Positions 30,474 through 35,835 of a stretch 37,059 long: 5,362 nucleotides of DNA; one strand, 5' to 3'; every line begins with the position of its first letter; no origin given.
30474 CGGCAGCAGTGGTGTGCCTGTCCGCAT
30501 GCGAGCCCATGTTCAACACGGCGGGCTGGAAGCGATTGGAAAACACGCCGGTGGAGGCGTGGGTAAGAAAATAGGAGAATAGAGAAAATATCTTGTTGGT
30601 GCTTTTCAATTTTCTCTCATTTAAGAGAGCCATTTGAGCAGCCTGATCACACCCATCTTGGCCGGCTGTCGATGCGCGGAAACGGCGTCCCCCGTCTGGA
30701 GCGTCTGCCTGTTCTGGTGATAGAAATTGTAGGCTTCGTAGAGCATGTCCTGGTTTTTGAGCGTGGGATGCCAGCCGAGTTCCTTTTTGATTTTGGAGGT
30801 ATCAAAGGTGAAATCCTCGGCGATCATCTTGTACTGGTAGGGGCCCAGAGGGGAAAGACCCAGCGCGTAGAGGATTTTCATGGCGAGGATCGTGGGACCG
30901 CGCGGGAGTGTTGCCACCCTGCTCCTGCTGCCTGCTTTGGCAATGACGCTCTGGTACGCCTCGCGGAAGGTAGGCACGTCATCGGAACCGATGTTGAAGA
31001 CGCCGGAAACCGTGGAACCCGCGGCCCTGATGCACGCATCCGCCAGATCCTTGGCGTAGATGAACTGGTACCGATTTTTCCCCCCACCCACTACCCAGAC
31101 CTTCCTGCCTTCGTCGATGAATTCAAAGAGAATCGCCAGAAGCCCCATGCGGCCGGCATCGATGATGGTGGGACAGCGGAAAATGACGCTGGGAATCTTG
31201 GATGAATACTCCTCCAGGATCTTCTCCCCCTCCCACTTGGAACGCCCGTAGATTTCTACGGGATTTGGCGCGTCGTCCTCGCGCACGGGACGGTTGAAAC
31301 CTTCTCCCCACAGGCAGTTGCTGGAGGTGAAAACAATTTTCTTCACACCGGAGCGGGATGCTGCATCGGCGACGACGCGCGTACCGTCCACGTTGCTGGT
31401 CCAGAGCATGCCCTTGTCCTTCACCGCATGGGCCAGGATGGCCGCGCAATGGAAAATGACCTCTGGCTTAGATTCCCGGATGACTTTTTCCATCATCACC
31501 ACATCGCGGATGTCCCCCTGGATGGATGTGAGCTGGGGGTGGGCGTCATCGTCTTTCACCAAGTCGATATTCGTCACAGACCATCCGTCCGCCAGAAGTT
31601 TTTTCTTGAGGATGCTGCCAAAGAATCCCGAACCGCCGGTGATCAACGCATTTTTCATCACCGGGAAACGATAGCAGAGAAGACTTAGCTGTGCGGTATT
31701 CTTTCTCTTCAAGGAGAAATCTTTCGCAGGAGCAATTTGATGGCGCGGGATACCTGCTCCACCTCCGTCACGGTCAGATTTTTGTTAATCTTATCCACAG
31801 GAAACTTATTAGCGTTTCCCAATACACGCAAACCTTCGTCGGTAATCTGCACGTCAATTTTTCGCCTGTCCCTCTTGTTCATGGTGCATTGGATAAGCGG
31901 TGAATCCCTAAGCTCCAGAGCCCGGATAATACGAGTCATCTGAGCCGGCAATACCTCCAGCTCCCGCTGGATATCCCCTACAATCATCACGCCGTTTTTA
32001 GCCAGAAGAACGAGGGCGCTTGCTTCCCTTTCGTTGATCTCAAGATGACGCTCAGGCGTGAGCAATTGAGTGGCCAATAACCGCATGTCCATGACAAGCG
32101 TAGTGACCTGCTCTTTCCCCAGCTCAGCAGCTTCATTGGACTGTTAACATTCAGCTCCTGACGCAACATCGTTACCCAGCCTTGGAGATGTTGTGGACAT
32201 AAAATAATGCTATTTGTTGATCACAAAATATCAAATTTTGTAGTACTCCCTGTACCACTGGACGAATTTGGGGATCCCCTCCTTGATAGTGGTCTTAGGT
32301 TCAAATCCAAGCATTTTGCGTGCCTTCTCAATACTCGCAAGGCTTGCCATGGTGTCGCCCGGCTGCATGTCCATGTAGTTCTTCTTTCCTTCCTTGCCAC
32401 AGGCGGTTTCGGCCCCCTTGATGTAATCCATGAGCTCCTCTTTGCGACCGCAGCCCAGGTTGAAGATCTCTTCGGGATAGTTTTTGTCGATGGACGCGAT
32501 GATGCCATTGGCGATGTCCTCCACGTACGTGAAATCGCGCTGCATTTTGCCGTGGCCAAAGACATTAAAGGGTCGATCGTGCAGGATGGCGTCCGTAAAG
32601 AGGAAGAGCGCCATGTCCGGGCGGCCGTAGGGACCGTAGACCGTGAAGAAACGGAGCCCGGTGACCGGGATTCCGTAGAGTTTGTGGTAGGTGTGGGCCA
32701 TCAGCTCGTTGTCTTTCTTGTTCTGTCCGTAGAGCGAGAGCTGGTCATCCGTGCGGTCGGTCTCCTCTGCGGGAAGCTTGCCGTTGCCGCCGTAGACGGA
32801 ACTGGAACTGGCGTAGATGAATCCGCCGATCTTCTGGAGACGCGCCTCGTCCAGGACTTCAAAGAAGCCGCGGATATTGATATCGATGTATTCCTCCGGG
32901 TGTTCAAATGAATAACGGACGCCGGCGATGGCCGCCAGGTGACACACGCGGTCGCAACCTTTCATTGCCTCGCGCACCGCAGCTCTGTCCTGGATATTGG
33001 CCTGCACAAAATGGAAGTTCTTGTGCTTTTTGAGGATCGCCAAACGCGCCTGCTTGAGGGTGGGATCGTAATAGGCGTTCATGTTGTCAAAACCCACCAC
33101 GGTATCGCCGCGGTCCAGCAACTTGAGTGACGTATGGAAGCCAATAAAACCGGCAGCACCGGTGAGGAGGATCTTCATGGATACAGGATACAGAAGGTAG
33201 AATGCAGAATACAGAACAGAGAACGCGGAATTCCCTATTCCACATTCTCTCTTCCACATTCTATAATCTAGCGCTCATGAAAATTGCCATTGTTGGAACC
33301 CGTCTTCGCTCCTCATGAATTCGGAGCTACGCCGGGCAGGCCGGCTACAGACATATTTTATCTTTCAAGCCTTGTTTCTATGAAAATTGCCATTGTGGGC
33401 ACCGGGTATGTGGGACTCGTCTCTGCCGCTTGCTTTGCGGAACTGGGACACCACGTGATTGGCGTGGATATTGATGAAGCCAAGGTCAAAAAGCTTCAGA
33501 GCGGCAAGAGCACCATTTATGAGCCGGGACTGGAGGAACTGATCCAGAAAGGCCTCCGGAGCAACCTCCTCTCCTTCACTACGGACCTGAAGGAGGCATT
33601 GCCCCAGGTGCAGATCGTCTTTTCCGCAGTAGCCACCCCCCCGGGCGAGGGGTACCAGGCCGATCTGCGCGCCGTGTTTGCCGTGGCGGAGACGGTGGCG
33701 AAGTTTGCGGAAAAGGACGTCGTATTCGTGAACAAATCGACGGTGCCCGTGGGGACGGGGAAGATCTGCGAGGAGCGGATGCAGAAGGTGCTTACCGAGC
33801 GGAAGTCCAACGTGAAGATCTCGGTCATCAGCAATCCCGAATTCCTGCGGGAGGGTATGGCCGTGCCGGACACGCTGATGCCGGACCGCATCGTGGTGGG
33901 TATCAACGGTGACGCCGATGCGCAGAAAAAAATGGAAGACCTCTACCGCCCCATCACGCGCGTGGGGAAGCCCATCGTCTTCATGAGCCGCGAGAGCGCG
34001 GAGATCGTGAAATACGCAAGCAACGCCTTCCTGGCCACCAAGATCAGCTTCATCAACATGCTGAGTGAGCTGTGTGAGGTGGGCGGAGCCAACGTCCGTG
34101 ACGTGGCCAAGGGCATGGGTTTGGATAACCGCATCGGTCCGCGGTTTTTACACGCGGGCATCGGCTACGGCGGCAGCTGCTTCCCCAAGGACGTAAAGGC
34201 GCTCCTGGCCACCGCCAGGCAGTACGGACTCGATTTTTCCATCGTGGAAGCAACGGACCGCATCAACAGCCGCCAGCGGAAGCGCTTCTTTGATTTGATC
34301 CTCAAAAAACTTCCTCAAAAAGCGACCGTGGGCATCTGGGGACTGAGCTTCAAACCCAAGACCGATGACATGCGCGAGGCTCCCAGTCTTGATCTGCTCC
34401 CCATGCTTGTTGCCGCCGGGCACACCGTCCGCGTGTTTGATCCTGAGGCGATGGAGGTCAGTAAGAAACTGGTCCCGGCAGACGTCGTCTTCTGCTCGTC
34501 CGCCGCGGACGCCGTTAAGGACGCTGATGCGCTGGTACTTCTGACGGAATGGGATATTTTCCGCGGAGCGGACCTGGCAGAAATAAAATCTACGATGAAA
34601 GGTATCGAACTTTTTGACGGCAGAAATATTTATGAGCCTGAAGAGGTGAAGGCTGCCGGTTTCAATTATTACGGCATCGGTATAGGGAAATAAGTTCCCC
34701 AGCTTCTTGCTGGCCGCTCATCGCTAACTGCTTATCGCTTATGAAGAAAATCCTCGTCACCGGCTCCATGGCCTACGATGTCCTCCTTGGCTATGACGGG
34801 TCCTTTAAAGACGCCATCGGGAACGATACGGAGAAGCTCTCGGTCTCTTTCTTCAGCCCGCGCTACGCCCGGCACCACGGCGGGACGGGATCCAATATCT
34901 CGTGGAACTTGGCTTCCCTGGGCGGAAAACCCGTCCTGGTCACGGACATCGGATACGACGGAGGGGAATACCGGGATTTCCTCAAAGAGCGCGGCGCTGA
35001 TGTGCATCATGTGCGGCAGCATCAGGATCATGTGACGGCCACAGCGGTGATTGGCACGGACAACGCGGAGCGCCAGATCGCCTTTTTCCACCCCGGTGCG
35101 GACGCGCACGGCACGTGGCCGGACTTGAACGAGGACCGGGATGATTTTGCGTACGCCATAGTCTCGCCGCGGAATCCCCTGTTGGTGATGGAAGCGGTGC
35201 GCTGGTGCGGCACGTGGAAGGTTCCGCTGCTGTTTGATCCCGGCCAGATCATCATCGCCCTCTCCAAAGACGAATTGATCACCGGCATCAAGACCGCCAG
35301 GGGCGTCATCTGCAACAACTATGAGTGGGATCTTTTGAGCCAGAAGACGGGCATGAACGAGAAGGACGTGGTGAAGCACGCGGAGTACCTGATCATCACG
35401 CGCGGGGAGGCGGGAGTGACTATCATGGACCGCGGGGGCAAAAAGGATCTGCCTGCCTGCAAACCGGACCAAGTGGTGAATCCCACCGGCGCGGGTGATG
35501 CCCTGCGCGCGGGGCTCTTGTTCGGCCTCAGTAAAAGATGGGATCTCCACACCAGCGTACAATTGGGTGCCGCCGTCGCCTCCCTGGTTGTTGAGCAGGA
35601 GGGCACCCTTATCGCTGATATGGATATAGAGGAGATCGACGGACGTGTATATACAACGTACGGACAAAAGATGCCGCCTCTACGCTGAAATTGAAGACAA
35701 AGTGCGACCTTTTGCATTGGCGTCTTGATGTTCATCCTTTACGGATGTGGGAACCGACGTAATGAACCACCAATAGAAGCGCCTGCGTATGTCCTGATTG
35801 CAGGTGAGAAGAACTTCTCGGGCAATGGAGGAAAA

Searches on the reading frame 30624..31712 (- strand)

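Call 66: search_protein_families(library=pfam, proteins=[window:30624-31712:-], max_evalue=0.001)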
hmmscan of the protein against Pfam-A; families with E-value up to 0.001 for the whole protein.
window:30624-31712:- (363 aa): 7 families
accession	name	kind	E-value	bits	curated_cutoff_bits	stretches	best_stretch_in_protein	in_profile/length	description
PF01370.27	Epimerase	-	3.7e-38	131.7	20.9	1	22-242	1-240/240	NAD dependent epimerase/dehydratase family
PF16363.11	GDP_Man_Dehyd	-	7.2e-24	85.3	27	1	23-325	1-330/332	GDP-mannose 4,6 dehydratase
PF04321.23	RmlD_sub_bind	-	1.1e-22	80.9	27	1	22-263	3-234/287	RmlD substrate binding domain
PF01073.25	3Beta_HSD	-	1.5e-18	67.3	22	1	23-231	1-229/280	3-beta hydroxysteroid dehydrogenase/isomerase family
PF07993.18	NAD_binding_4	-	1.9e-15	57.1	20.1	1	58-190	60-214/258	Male sterility protein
PF02719.21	Polysacc_synt_2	-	1.9e-11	44.1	20.2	1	23-172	2-155/293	Polysaccharide biosynthesis protein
PF13460.12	NAD_binding_10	-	3.3e-07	30.8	27.2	1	26-185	1-148/184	NAD(P)H-binding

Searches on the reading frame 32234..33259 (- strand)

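Call 66: search_protein_families(library=pfam, proteins=[window:32234-33259:-], max_evalue=0.001)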
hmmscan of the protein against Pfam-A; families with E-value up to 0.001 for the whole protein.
window:32234-33259:- (342 aa): 8 families
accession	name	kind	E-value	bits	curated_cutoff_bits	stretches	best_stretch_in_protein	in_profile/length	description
PF01370.27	Epimerase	-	1.3e-51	175.8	20.9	1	30-269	1-240/240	NAD dependent epimerase/dehydratase family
PF16363.11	GDP_Man_Dehyd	-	1.5e-47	163.1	27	1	31-330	1-330/332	GDP-mannose 4,6 dehydratase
PF01073.25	3Beta_HSD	-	3.4e-17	62.8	22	1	32-255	2-227/280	3-beta hydroxysteroid dehydrogenase/isomerase family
PF04321.23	RmlD_sub_bind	-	1.3e-11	44.6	27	1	28-261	1-201/287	RmlD substrate binding domain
PF02719.21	Polysacc_synt_2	-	2.6e-10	40.4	20.2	1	30-293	1-253/293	Polysaccharide biosynthesis protein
PF00106.31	adh_short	-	1.5e-06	28.3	26.6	1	30-138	3-118/195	short chain dehydrogenase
PF07993.18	NAD_binding_4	-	2.6e-06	27.2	20.1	1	32-192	1-192/258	Male sterility protein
PF13460.12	NAD_binding_10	-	8.7e-06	26.2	27.2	1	34-157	1-103/184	NAD(P)H-binding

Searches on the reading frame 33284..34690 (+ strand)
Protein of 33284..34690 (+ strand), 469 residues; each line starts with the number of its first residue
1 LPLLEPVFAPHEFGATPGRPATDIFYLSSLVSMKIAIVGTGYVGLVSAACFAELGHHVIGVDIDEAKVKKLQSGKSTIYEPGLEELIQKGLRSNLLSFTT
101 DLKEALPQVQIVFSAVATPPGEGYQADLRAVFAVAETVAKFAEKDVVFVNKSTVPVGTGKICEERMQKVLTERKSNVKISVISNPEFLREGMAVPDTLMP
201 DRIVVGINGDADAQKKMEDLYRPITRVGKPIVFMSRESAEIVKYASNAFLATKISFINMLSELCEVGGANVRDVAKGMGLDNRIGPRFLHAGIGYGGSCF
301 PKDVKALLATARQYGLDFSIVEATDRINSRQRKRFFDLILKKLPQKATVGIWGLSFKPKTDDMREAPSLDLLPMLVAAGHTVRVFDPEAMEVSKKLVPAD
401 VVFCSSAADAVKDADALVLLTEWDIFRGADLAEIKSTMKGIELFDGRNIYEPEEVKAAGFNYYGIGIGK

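Call 66: search_protein_families(library=pfam, proteins=[window:33284-34690:+], max_evalue=0.001)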
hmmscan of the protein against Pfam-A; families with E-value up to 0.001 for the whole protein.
window:33284-34690:+ (469 aa): 10 families
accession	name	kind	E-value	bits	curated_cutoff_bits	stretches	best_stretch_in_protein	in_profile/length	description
PF03721.20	UDPG_MGDP_dh_N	-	1.1e-59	201.6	27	1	33-213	1-181/187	UDP-glucose/GDP-mannose dehydrogenase family, NAD binding domain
PF00984.24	UDPG_MGDP_dh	-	7.5e-37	125.8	25.4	1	237-329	1-93/94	UDP-glucose/GDP-mannose dehydrogenase family, central domain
PF03720.21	UDPG_MGDP_dh_C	-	4.5e-29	101.3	30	1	350-452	1-103/103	UDP-glucose/GDP-mannose dehydrogenase family, UDP binding domain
PF03446.21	NAD_binding_2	-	2.9e-07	31.1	21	0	34-167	1-108/161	NAD binding domain of 6-phosphogluconate dehydrogenase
PF02737.24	3HCDH_N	-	3.5e-06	27.5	22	1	34-117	1-87/180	3-hydroxyacyl-CoA dehydrogenase, NAD binding domain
PF01210.29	NAD_Gly3P_dh_N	-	1.2e-05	25.7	23.1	1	34-190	1-139/158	NAD-dependent glycerol-3-phosphate dehydrogenase N-terminus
PF01262.27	AlaDh_PNT_C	-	5.3e-05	23.2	23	1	33-119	29-103/214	Alanine dehydrogenase/PNT, C-terminal domain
PF03807.23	F420_oxidored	-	0.00035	21.5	21.6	0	34-96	1-46/94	NADP oxidoreductase coenzyme F420-dependent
PF00070.33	Pyr_redox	-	0.00074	20.4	22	0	34-61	1-28/82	Pyridine nucleotide-disulphide oxidoreductase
PF07992.20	Pyr_redox_2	-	0.00074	19.5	26.1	0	31-63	141-173/291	Pyridine nucleotide-disulphide oxidoreductase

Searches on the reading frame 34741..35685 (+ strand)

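Call 66: search_protein_families(library=pfam, proteins=[window:34741-35685:+], max_evalue=0.001)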
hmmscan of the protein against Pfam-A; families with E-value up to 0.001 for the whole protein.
window:34741-35685:+ (315 aa): 1 family
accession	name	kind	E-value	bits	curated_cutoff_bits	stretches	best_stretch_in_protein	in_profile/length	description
PF00294.29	PfkB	-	6.7e-39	134.4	25.8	1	3-290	3-296/302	pfkB family carbohydrate kinase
